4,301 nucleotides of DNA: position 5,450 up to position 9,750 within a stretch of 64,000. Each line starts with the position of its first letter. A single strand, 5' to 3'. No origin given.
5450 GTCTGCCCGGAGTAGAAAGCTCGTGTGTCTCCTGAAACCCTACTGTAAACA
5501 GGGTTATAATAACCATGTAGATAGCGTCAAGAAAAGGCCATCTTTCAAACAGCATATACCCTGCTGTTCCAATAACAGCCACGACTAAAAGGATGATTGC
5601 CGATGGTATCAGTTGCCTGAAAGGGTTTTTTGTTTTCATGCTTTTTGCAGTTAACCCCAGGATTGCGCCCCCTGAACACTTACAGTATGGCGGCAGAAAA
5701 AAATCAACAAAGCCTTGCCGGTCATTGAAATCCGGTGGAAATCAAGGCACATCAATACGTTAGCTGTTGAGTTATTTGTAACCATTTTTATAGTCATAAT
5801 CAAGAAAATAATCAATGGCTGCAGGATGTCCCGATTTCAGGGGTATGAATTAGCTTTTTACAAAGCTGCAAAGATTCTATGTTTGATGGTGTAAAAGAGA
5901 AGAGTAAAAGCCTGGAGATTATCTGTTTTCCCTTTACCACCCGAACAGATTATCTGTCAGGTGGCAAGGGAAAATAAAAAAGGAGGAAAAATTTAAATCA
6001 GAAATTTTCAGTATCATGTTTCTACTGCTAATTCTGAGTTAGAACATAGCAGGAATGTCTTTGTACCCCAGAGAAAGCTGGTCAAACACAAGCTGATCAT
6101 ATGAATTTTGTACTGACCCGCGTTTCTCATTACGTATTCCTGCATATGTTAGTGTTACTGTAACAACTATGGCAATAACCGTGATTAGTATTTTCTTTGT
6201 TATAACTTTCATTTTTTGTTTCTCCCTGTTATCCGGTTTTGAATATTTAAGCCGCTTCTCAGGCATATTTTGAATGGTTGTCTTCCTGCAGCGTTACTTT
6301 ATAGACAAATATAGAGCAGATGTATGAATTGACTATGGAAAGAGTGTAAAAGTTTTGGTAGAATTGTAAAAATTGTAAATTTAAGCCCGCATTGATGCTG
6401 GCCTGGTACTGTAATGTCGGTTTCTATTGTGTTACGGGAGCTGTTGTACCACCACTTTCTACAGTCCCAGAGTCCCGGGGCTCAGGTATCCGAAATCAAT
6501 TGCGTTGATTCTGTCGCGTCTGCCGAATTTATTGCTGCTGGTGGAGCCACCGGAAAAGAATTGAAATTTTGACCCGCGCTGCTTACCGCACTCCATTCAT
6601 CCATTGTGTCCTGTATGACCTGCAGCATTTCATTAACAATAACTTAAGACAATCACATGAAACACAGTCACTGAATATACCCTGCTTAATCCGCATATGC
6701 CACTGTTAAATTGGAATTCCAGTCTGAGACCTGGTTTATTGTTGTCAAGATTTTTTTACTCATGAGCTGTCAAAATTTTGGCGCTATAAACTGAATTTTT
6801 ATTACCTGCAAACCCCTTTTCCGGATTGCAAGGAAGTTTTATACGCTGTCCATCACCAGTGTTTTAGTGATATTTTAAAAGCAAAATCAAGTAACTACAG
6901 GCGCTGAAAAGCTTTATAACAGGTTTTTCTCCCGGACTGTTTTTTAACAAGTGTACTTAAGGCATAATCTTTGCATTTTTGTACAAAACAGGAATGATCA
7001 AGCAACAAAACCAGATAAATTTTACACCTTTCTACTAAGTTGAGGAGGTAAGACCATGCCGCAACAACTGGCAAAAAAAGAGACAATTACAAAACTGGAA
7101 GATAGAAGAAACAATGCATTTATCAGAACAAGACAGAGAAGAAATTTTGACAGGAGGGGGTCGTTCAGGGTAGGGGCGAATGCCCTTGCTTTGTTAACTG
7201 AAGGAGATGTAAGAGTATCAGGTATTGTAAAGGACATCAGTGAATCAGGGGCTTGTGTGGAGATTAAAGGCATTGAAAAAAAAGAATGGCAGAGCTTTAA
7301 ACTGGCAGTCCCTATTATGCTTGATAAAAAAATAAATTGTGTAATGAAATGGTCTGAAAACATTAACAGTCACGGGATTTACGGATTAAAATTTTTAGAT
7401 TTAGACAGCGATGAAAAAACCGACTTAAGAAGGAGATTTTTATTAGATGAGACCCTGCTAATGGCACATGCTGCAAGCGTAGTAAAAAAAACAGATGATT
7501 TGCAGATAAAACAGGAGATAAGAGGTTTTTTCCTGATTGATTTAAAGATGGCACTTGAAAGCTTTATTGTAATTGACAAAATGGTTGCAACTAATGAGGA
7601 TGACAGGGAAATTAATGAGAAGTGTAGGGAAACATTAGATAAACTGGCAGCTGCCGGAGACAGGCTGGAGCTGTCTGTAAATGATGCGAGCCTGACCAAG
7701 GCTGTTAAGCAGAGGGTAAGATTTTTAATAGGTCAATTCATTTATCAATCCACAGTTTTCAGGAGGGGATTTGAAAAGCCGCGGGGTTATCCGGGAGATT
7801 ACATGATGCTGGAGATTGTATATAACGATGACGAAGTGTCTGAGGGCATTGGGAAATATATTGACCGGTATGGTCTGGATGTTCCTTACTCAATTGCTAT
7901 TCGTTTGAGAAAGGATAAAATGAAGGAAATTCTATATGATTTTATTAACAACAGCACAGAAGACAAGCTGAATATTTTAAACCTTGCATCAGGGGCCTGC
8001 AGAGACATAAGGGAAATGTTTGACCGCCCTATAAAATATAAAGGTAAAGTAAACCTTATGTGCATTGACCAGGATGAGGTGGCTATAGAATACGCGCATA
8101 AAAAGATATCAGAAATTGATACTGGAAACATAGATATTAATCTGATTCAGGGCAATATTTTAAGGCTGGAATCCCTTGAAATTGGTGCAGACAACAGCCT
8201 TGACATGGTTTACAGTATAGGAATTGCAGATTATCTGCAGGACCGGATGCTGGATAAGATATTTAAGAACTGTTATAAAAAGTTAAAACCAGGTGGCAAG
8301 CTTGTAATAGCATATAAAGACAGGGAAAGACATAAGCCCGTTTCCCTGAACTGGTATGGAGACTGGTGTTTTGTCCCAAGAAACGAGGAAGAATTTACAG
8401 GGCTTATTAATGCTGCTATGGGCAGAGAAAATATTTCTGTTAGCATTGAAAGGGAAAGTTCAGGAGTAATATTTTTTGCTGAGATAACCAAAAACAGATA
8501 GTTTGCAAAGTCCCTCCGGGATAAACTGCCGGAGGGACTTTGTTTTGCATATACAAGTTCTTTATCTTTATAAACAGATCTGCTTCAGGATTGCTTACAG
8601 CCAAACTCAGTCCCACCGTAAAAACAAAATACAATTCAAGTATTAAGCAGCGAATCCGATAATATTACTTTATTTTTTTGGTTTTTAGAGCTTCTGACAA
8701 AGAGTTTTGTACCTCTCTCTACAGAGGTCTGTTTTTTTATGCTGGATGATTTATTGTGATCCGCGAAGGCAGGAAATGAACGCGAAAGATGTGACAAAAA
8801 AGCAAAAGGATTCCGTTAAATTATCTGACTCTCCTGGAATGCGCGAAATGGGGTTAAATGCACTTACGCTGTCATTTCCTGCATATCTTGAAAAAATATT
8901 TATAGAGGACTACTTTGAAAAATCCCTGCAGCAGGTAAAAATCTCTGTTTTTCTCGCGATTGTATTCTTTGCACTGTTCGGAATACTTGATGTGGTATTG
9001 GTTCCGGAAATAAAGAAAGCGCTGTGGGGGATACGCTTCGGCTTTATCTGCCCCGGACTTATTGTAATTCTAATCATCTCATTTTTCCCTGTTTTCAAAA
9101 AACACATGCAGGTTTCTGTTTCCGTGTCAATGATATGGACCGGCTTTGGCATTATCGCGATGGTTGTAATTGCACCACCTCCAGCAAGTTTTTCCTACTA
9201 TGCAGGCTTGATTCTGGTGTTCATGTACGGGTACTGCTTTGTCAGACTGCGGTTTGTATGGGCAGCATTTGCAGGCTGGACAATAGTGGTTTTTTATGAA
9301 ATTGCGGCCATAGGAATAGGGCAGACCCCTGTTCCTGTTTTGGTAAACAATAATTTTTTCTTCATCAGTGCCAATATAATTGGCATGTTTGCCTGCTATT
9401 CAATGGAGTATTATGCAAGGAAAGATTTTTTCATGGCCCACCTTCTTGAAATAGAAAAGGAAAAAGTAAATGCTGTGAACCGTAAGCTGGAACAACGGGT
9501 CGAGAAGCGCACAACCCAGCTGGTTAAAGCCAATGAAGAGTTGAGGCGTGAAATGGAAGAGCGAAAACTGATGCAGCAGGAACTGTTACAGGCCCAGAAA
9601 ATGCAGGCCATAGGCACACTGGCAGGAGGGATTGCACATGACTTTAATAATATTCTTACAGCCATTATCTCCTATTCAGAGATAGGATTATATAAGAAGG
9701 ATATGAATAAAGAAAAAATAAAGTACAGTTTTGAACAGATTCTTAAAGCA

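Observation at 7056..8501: c-di-GMP receptor fused to a methyltransferase (PilZ::SAM-MTase)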

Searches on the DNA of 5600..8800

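Call 69: search_rna_families(source=window, start=5600, end=8800, threshold=evalue, max_evalue=1)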
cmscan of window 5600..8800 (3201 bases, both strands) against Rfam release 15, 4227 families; matches with E-value up to 1: 1.
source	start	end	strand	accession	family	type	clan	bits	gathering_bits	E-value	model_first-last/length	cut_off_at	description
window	8438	8563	+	RF01816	RsaA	Gene; sRNA;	-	24.4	50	0.41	1-134/134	no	RNA Staph. aureus A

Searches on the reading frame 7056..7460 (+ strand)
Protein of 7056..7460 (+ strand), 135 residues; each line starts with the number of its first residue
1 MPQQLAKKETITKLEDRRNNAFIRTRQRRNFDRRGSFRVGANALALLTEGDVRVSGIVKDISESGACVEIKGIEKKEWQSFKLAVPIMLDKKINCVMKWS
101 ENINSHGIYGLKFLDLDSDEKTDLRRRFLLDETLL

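Call 78: search_solved_structures(query=window:7056-7460:+, max_evalue=10, show_alignments=4)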
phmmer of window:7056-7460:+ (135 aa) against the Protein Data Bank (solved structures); distinct sequences matched with E-value up to 10: 6.
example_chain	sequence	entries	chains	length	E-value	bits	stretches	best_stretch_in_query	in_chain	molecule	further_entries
6vz3_H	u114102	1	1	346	0.28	14.7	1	11-74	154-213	30S ribosomal protein S1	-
4q7j_D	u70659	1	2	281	0.34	14.4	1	11-74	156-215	30S ribosomal protein S1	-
9qqq_V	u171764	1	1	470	2.7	11.5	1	11-74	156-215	Small ribosomal subunit protein bS1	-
6bu8_Z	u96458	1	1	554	3.3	11.2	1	11-74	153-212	30S ribosomal protein S1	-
6h4n_y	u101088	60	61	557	3.4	11.2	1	11-74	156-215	30S ribosomal protein S1 | Small ribosomal subunit protein bS1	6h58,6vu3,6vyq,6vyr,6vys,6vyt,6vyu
7qgh_t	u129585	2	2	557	3.4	11.2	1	11-74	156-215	30S ribosomal protein S1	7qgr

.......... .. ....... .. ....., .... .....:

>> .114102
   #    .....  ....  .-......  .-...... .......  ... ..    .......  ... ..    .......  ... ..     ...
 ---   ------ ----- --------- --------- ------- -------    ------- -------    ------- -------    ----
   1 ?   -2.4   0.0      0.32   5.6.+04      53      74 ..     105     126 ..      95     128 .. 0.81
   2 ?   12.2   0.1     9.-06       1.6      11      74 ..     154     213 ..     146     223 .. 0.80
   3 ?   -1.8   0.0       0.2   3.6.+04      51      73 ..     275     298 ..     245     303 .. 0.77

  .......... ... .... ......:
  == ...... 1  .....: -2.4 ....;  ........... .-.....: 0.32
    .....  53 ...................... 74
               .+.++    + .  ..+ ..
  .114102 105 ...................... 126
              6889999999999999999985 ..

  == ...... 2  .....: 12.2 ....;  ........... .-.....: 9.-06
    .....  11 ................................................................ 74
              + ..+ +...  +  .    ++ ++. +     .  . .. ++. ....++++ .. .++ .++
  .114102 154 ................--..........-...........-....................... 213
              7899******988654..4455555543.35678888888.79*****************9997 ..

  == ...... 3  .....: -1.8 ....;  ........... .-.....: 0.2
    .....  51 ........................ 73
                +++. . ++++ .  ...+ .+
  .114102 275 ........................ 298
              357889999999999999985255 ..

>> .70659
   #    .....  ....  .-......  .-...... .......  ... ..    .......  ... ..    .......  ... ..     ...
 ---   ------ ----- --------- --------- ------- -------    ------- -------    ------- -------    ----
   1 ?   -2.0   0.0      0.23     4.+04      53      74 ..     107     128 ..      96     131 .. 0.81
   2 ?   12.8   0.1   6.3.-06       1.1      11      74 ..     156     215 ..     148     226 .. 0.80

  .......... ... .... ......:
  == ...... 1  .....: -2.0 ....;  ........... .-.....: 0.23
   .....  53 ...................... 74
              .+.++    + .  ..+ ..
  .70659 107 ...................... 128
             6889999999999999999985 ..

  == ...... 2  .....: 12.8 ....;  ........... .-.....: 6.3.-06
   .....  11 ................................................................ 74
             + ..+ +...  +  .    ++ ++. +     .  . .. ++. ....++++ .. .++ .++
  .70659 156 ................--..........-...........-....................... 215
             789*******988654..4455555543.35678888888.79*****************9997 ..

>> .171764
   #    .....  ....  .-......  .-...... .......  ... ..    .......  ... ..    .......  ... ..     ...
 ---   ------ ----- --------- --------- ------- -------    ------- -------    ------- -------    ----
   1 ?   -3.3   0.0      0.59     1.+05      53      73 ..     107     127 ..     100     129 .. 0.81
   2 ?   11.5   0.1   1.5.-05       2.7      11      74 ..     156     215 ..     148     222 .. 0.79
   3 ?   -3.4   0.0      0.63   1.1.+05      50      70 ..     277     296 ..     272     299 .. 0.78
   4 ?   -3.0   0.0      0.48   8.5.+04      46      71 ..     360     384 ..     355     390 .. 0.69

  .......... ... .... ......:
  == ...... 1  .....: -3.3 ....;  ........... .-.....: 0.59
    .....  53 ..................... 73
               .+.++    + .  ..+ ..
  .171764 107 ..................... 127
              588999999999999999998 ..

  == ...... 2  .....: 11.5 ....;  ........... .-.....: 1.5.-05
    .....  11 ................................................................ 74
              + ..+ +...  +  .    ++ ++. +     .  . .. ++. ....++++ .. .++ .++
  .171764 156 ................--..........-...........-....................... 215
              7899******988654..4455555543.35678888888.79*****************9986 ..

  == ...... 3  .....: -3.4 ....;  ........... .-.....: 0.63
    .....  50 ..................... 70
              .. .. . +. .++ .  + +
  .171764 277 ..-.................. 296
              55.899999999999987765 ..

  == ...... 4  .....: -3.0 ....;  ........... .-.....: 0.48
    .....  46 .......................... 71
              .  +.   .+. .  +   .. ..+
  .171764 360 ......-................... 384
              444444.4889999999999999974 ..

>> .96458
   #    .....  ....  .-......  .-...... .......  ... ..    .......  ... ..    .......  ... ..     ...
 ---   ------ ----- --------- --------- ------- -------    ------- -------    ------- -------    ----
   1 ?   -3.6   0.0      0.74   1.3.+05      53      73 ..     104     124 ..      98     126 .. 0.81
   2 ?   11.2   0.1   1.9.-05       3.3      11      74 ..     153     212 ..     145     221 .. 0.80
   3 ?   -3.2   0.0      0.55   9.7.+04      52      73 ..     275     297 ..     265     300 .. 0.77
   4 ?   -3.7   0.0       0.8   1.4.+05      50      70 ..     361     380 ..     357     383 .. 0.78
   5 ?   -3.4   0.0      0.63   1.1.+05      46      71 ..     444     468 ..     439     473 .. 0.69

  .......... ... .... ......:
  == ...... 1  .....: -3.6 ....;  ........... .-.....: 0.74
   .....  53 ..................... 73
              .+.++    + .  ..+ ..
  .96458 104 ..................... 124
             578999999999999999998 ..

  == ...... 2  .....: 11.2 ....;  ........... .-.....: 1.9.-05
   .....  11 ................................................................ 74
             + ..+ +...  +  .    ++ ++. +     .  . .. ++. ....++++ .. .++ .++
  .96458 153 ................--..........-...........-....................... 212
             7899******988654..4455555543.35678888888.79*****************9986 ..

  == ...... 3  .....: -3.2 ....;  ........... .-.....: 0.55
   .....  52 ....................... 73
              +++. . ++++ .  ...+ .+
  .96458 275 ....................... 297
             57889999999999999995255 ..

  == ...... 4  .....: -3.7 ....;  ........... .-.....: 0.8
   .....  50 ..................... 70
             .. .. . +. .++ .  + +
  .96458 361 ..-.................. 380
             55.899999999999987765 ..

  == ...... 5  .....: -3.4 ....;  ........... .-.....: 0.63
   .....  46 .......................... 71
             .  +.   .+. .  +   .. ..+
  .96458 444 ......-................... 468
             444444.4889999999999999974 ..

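Call 81: search_solved_structures(query=A6, max_evalue=1, show_alignments=3)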
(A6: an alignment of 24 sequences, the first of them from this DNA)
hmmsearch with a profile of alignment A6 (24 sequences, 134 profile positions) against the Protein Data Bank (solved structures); distinct sequences matched with E-value up to 1: 17.
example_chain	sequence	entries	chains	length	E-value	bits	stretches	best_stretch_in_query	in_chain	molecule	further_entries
4xrn_A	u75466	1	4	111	0.002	21.3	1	33-130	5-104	Alginate biosynthesis protein Alg44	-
4rt0_A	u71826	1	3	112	0.0026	21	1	33-130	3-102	Alginate biosynthesis protein Alg44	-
4rt1_A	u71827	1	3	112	0.0065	19.7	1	33-130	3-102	Alginate biosynthesis protein Alg44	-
5vx6_A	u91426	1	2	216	0.015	18.5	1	27-123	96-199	Uncharacterized protein YpfA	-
1ywu_A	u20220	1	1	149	0.016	18.4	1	28-103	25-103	hypothetical protein PA4608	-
3kyf_A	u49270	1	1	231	0.017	18.3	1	31-130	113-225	Putative uncharacterized protein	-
5y4r_D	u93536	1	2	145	0.018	18.2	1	29-103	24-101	Cyclic diguanosine monophosphate-binding protein PA4608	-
4q63_A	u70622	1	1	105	0.02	18.1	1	31-87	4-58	Uncharacterized protein Lpg0364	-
4i86_A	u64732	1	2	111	0.02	18.1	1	32-74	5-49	Cellulose synthase 1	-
2gjg_A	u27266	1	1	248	0.02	18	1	31-130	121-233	hypothetical protein PP4397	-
5xly_B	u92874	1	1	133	0.022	17.9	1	30-103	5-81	Cyclic diguanosine monophosphate-binding protein PA4608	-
2l74_A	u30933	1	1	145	0.024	17.8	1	30-103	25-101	Putative uncharacterized protein PA4608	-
7lby_A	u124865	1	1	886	0.25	14.5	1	34-82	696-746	Cellulose synthase catalytic subunit [UDP-forming]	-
9b8v_E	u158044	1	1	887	0.25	14.5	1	34-82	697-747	Cellulose synthase catalytic subunit [UDP-forming]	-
9fmv_A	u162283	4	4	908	0.26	14.5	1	34-82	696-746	Cellulose synthase catalytic subunit [UDP-forming]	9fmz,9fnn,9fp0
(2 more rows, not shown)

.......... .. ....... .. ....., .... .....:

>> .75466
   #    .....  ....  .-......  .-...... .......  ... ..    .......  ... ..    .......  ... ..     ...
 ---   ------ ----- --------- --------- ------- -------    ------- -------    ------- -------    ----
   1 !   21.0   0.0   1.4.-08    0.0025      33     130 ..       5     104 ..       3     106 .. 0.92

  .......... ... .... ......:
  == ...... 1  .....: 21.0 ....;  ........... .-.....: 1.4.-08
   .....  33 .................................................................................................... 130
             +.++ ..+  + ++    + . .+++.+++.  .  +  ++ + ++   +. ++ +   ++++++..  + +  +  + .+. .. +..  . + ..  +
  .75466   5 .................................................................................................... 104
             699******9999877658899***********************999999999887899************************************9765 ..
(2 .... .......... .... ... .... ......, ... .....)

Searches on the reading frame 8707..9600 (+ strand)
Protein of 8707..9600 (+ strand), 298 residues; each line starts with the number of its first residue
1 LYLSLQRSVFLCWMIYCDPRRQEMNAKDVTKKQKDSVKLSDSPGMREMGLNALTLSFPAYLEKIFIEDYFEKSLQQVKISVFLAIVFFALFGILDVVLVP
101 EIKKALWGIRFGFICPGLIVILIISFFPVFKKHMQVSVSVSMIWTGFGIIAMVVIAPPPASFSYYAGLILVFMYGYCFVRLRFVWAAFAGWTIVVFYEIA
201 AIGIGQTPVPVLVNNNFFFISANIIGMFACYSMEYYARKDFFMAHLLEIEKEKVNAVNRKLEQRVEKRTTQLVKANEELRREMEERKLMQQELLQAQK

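Call 71: search_protein_families(library=pfam, proteins=[window:8707-9600:+], max_evalue=5)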
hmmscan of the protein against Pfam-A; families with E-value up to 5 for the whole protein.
window:8707-9600:+ (298 aa): 1 family
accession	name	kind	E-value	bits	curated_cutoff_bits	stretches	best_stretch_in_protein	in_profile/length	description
PF09843.14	DUF2070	-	0.16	10.7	30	1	73-224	10-170/561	Predicted membrane protein (DUF2070)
